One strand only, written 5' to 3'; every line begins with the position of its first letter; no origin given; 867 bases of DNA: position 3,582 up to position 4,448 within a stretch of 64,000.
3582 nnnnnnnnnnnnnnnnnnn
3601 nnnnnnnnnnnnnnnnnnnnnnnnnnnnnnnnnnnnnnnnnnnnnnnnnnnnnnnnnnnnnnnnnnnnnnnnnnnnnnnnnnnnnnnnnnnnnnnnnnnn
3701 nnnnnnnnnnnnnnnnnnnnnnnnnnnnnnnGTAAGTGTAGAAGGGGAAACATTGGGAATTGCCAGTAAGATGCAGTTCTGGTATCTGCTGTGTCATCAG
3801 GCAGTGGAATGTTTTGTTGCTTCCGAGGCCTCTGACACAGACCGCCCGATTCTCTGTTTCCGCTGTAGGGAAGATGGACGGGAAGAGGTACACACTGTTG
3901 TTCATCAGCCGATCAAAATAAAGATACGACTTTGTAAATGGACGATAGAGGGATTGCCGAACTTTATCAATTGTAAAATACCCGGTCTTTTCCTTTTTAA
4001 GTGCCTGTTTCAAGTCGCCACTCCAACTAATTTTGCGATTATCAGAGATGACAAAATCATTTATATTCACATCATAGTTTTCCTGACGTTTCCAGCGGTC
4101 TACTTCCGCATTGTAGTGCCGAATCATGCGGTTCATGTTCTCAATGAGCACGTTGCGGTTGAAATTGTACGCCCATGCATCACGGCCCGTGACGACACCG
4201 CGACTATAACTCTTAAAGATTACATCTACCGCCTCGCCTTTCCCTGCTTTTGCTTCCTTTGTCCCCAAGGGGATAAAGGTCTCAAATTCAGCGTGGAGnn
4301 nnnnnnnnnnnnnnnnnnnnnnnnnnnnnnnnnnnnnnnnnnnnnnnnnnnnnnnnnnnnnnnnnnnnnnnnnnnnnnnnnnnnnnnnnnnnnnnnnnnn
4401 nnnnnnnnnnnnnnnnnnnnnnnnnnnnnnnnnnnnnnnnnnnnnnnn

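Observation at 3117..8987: Tandem methyltransferase paralogs with a mosaic conserved/variable/conserved pattern that isolates the specificity domain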

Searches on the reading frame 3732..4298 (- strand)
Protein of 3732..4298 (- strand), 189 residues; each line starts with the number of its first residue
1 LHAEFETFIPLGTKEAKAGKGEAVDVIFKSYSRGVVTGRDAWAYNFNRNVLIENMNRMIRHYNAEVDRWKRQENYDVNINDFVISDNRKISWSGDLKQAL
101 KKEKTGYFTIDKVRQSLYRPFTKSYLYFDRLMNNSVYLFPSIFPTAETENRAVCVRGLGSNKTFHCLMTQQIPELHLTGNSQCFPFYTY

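Call 49: find_homologous_proteins(query=window:3732-4298:-, max_evalue=1e-30)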
Query seq(189 aa) (189 aa): 81 proteins with E <= 1e-30 among 167 candidates.
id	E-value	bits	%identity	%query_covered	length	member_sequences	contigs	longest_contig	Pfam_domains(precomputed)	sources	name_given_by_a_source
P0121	3.1e-72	260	60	100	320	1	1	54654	PF18135.8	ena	-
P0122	2.2e-68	248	61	100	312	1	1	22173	PF18135.8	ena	-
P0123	6.9e-68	246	59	100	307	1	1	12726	PF18135.8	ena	-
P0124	9.2e-67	242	60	100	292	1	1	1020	PF18135.8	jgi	-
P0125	1.5e-66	242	61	98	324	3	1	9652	PF18135.8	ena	-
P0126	2.0e-65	238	56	100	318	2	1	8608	PF18135.8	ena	-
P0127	1.2e-64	236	60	100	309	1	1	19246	PF18135.8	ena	-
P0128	4.0e-64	234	59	100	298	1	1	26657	PF18135.8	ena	-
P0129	2.2e-63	231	55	100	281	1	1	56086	PF18135.8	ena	-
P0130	1.2e-62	229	62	87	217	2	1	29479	PF18135.8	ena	-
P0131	1.2e-62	229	56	98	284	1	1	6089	PF18135.8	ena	-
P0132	1.8e-62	228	60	88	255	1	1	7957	PF18135.8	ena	-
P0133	2.3e-62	228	59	95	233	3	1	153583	PF18135.8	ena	-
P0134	1.7e-61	225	55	100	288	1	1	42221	PF18135.8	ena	-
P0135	6.1e-61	223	65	86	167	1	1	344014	PF18135.8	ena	-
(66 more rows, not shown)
